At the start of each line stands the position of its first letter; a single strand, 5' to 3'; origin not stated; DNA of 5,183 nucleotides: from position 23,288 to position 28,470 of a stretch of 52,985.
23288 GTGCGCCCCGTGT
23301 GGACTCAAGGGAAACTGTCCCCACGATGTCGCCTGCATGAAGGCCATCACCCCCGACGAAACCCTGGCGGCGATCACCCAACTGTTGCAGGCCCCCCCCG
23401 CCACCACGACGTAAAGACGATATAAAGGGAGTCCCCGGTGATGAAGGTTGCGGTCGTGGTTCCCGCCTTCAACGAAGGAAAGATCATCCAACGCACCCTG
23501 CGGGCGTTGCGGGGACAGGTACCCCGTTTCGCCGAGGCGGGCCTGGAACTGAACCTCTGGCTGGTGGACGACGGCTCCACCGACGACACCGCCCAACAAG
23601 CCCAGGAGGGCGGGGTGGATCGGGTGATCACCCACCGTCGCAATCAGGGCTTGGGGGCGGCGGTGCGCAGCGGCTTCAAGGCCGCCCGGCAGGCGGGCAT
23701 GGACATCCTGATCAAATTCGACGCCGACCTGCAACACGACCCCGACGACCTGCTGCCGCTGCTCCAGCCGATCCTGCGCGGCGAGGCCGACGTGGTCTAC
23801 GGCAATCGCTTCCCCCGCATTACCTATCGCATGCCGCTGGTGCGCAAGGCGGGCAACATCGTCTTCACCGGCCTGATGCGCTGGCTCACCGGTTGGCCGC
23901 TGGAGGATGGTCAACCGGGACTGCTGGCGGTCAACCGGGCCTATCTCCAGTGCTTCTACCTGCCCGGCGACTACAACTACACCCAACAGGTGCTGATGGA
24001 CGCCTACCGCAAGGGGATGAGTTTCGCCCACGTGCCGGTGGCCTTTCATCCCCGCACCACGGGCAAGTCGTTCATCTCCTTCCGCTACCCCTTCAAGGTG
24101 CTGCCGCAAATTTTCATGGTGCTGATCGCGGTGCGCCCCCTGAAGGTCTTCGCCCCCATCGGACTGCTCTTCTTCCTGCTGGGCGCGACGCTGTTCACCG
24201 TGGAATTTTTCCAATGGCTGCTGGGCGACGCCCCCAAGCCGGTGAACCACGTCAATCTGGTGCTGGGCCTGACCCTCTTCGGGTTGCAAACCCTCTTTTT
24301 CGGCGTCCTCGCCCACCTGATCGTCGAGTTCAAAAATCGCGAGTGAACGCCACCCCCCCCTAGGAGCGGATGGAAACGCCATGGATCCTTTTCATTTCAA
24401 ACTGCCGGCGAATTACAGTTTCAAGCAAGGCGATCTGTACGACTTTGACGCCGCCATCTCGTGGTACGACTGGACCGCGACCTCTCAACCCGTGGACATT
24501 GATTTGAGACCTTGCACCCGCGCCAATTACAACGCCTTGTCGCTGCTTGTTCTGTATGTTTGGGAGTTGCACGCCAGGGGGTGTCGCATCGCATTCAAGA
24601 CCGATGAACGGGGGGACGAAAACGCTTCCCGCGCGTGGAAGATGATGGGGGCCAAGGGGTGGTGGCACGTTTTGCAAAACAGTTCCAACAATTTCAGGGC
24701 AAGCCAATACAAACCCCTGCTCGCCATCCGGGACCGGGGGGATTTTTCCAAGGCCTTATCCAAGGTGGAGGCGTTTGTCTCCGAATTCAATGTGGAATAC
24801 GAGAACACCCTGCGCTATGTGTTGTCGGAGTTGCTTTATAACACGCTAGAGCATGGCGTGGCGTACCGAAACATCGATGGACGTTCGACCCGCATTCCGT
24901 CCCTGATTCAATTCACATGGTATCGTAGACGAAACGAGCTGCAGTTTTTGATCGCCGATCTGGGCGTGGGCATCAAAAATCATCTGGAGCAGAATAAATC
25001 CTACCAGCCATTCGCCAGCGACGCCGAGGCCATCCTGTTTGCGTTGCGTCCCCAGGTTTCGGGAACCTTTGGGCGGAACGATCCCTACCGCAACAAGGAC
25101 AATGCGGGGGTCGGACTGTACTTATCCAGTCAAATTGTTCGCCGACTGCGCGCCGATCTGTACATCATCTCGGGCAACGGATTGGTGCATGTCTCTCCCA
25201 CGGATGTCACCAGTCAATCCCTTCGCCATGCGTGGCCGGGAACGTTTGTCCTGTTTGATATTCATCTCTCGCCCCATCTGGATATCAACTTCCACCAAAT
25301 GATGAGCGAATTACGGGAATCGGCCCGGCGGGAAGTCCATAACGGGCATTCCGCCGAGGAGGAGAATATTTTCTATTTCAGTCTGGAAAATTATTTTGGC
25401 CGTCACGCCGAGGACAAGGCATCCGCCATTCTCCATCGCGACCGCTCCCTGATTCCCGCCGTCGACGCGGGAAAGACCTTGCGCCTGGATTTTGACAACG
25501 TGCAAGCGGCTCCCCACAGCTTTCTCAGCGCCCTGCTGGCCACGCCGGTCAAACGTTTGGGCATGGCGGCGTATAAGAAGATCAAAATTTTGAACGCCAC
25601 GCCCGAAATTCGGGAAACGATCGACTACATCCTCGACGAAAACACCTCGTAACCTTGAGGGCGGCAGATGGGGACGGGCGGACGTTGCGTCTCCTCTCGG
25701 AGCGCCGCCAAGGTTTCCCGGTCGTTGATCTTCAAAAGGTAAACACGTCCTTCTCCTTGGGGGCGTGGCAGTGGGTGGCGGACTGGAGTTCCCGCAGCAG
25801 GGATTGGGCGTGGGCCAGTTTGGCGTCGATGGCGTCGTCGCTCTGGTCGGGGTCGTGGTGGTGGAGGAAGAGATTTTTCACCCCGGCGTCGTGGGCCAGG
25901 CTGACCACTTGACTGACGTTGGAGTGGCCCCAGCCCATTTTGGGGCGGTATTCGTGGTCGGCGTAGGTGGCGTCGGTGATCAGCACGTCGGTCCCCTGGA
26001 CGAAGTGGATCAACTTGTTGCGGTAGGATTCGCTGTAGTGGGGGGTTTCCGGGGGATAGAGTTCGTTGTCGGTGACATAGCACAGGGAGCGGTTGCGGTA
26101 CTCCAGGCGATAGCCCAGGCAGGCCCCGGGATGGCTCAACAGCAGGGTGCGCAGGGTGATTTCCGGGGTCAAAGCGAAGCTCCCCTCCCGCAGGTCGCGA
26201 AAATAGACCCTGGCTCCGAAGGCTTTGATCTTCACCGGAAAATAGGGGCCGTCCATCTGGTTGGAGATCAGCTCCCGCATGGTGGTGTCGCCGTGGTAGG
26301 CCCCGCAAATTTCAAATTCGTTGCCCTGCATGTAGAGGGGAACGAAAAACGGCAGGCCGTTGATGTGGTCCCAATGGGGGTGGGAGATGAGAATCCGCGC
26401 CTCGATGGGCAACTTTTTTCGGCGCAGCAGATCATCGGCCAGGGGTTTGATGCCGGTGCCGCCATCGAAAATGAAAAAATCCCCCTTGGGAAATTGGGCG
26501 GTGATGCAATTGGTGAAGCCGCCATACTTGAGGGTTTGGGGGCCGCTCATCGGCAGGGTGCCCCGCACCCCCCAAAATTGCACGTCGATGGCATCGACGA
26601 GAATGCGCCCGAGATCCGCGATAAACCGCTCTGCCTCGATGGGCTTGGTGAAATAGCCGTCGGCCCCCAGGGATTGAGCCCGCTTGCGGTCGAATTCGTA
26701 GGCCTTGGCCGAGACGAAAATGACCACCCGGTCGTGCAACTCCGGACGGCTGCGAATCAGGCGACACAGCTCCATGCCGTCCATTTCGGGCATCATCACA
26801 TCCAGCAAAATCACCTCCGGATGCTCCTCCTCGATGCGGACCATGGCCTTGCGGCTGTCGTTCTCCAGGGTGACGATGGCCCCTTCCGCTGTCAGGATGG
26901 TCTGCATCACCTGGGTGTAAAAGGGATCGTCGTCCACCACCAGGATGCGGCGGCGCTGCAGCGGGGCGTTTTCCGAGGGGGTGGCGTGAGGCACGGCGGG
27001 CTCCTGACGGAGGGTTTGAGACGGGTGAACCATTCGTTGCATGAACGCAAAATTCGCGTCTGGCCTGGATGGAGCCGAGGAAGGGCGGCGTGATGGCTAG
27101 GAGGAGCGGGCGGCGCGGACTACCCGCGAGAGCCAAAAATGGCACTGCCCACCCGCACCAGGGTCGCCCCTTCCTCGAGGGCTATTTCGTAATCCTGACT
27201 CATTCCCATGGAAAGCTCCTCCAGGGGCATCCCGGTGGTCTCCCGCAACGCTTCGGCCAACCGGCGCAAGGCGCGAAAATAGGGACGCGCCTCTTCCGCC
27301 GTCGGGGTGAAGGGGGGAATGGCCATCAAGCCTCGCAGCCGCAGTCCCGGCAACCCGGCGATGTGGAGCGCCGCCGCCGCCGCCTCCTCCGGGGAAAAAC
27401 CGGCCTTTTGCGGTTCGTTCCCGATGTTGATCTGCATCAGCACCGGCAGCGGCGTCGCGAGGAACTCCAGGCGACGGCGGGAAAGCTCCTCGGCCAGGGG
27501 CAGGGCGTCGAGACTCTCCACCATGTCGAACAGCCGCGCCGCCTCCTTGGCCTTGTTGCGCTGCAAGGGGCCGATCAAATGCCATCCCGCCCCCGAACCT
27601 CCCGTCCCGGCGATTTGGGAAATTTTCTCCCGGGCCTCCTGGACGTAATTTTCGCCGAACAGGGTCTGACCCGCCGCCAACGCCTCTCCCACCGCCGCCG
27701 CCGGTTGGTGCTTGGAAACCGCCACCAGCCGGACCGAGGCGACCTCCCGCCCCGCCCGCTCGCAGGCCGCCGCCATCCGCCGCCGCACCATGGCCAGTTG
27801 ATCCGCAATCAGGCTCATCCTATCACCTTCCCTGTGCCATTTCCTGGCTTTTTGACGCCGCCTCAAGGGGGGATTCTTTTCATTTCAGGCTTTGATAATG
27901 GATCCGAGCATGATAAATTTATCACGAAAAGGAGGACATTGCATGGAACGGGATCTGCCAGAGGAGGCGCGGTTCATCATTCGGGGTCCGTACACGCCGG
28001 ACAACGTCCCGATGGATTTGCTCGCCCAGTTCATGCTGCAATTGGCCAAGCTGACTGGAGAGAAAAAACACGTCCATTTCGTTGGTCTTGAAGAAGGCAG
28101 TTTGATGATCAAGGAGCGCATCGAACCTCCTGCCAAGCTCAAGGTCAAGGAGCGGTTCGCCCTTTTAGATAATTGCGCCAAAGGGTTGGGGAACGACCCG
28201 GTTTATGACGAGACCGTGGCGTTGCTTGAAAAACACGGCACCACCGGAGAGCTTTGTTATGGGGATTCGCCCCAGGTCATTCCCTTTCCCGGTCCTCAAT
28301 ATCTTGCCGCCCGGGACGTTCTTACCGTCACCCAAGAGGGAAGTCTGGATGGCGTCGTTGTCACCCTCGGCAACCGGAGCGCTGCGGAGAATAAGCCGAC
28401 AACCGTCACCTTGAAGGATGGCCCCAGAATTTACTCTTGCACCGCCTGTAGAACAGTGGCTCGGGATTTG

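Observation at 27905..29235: Candidate undescribed two-gene module: unknown 251-aa protein translationally coupled to a PIN-like nuclease, with a perfect palindromic operator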

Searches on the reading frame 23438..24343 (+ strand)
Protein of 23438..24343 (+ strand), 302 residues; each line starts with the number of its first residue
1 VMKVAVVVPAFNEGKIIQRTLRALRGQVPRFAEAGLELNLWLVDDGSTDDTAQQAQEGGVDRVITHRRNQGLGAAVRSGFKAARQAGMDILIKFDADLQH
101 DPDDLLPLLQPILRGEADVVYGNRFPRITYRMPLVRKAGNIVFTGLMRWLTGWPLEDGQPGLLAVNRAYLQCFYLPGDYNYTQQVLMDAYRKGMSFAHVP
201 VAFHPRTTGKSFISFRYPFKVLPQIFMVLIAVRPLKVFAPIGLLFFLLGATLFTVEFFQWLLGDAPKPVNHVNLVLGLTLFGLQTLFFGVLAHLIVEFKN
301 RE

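Call 90: search_protein_families(library=pfam, proteins=[window:23438-24343:+], max_evalue=0.01)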
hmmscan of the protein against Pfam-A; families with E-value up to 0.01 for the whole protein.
window:23438-24343:+ (302 aa): 2 families
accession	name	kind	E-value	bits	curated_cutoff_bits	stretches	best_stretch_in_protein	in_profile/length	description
PF00535.33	Glycos_transf_2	-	6.9e-27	94.9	23.3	1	6-131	2-122/168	Glycosyl transferase family 2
PF13641.12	Glyco_tranf_2_3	-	0.00036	21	27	1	4-104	3-103/230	Glycosyltransferase like family 2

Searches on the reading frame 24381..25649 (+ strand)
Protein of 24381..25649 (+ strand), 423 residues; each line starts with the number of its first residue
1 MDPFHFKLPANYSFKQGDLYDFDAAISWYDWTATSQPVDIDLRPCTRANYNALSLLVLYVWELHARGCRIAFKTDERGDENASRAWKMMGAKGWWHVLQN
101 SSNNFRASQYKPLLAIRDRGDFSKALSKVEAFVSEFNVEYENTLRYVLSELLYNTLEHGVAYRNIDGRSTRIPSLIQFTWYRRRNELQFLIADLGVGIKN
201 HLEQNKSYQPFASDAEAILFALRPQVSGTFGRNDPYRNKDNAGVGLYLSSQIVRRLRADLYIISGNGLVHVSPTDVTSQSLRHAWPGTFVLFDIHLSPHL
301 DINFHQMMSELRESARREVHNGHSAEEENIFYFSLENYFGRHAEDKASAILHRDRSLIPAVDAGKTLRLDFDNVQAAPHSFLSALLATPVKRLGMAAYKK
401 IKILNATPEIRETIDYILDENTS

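Call 90: search_protein_families(library=pfam, proteins=[window:24381-25649:+], max_evalue=0.01)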
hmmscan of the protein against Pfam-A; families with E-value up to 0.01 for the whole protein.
window:24381-25649:+ (423 aa): 4 families
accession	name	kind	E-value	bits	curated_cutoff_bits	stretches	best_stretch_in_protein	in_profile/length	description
PF14213.11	DUF4325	-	6.8e-07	29.3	23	1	353-410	6-63/64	STAS-like domain of unknown function (DUF4325)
PF13466.11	STAS_2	-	4.7e-06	27.1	29.2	0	359-415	21-75/80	STAS domain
PF02518.31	HATPase_c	-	4.7e-05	24.2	26.4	1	141-265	3-96/111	Histidine kinase-, DNA gyrase B-, and HSP90-like ATPase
PF13581.12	HATPase_c_2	-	0.00028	21.3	27.4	1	124-257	10-113/127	Histidine kinase-like ATPase domain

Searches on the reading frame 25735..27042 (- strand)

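Call 78: search_protein_families(library=pfam, proteins=[window:25735-27042:-], max_evalue=0.00001)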
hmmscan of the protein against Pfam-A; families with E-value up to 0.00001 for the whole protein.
window:25735-27042:- (436 aa): 2 families
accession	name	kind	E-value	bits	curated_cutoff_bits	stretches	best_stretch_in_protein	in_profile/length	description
PF00072.30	Response_reg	-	4.1e-25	88.5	30.2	1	33-142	1-108/111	Response regulator receiver domain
PF12706.13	Lactamase_B_2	-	1.2e-16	61.4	27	1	208-396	25-200/200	Beta-lactamase superfamily domain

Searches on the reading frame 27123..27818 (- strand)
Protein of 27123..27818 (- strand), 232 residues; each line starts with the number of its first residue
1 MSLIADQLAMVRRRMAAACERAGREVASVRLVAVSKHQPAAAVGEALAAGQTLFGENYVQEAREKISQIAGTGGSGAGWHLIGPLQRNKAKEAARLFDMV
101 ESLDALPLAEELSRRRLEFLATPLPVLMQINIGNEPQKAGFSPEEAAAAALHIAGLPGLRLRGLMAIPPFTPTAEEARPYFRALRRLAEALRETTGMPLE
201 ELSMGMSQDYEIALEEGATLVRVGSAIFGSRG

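Call 77: find_related_loci(query=window:27123-27818:-, collection=metagenome_contigs, flank=4000)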
Query window:27123-27818:- (232 aa) in metagenome_contigs; peptide patterns used: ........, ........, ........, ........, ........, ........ (x = any residue, [..] = any of these).
600 stretches matched a pattern (row limit reached: there are more); 597 encode a relative of the query (tblastn E <= 1e-3); the best 80 are kept; 80 distinct loci.
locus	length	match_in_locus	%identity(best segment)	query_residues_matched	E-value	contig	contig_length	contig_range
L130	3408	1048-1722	48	2-231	1e-66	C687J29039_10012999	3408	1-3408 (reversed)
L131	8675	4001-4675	48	2-231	1e-66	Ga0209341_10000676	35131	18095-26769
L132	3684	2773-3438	55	4-231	2e-66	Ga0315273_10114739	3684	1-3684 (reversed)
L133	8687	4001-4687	49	1-231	4e-65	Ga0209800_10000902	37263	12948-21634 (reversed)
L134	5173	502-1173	53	4-231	1e-64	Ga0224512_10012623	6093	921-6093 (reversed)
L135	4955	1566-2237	51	4-231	2e-62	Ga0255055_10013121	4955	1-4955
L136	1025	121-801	54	2-231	9e-66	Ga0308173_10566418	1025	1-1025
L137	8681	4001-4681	52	1-232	1e-61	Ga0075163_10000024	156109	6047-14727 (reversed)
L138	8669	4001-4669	52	4-231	7e-61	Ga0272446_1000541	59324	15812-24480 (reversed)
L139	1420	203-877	46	1-231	4e-64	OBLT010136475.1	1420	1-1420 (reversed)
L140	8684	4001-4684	48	4-231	7e-61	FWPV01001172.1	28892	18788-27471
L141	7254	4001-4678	44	3-231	2e-60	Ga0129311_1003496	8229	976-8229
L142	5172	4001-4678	45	4-232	2e-60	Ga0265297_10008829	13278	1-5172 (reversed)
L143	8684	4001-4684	51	1-231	5e-60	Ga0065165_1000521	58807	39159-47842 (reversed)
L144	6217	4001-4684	45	1-231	7e-60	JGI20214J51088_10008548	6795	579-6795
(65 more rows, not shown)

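Call 78: search_protein_families(library=pfam, proteins=[window:27123-27818:-], max_evalue=0.00001)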
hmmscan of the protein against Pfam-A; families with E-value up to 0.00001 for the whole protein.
window:27123-27818:- (232 aa): 1 family
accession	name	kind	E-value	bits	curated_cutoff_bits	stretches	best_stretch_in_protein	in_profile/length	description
PF01168.26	Ala_racemase_N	-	4.1e-23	82.7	24.1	1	17-230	12-218/220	Alanine racemase, N-terminal domain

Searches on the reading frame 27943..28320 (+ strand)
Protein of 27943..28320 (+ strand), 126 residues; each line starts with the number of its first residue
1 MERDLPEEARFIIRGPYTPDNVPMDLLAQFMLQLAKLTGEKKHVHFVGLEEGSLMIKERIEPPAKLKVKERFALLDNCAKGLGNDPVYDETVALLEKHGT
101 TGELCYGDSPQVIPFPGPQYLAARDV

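Call 58: predict_structure(alignment_id=A5)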
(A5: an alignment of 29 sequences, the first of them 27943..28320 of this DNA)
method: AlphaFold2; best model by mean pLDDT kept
length: 126 residues; sequences in the alignment: 29
mean_pLDDT: 91.0   pTM: 0.82
mean pLDDT of the five models: 91.0, 90.3, 89.8, 89.5, 88.6
residues with pLDDT >= 90: 102; 70-90: 14; 50-70: 10; < 50: 0
segments of 3 or more residues with pLDDT < 50: none
pLDDT, mean of each block of 10 residues (from residue 1): 85 94 97 96 95 91 95 96 96 96 90 84 56
secondary structure, 60 per line:
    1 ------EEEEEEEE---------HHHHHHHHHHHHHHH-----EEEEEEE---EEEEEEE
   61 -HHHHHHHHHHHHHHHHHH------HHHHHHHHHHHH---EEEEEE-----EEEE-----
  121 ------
elements in order: E7-14 H24-38 E44-50 E54-60 H62-79 H86-97 E101-106 E112-115

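Call 63: fold_search(model_id=the predicted structure, library=pdb)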
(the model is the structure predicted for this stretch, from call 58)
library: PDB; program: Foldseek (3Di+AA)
matches with E <= 10: 1342; with E <= 0.001: 0
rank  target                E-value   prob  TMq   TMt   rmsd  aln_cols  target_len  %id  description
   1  1cul_B                1.5e-02  0.77  0.35  0.27   9.4       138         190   12  COMPLEX OF GS-ALPHA WITH THE CATALYTIC DOMAINS OF MAMMALIAN ADENYLYL CYCLASE: COMPLEX WITH 2',5'-DIDEOXY-ADENOSINE 3'- (released 2001-01-10)
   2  1yz7                  1.6e-02  0.94  0.41  0.32   5.1       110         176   15  Crystal structure of a C-terminal segment of the alpha subunit of aIF2 from Pyrococcus abyssi (released 2005-06-28)
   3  3c16_B                3.0e-02  0.47  0.31  0.24  10.2       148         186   11  Complex of GS-Alpha with the Catalytic Domains of Mammalian Adenylyl Cyclase: Complex with Adenosine-5'-Triphosphate a (released 2009-02-03)
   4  4rjv_A                3.2e-02  0.89  0.35  0.46   5.1       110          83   15  Crystal Structure of a De Novo Designed Ferredoxin Fold, Northeast Structural Genomics Consortium (NESG) Target OR461 (released 2014-10-22)
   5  1yz6                  3.4e-02  0.89  0.42  0.24   5.0       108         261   18  Crystal structure of intact alpha subunit of aIF2 from Pyrococcus abyssi (released 2005-06-28)
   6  3bgu_A                3.4e-02  0.72  0.32  0.37   6.2       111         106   14  Crystal structure of a dimeric ferredoxin-like protein of unknown function (tfu_0763) from thermobifida fusca yx at 1. (released 2007-12-11)
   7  4rjv_C                3.6e-02  0.80  0.30  0.42   5.3       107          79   14  Crystal Structure of a De Novo Designed Ferredoxin Fold, Northeast Structural Genomics Consortium (NESG) Target OR461 (released 2014-10-22)
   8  6wi5_A                4.1e-02  0.77  0.36  0.44   5.5       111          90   13  De novo designed protein Foldit4 (released 2020-04-22)
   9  2av5_A                4.9e-02  0.89  0.34  0.39   4.9        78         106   12  Crystal structure of Pyrococcus furiosus Pop5, an archaeal Ribonuclease P protein (released 2006-01-24)
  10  5k9f                  5.2e-02  0.72  0.40  0.46   6.2       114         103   16  Crystal structure of a NIPSNAP domain protein from Burkholderia xenovorans (released 2016-06-15)
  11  5xzq_K                5.6e-02  0.63  0.35  0.39   6.3       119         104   10  Hydroxynitrile lyase from Passiflora edulis (PeHNL) (released 2017-11-22)
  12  6xub_A                5.9e-02  0.51  0.28  0.18   6.4        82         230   16  Structure of coproheme decarboxylase from Corynebacterium diphteriae in complex with monovinyl monopropionyl deuterohe (released 2020-04-22)
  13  4ney_A                6.3e-02  0.87  0.38  0.30   5.5       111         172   11  Crystal Structure of an engineered protein with ferredoxin fold, Northeast Structural Genomics Consortium (NESG) Targe (released 2014-01-15)
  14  4p2s_H                6.3e-02  0.63  0.28  0.36   6.0        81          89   16  Alanine Scanning Mutagenesis Identifies an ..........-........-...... Triad Essential to Assembly of the Shell of the  (released 2014-05-14)
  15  8yt8_O                6.7e-02  0.80  0.46  0.24  12.9       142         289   14  Cryo-EM structure of the dystrophin glycoprotein complex (released 2024-12-11)
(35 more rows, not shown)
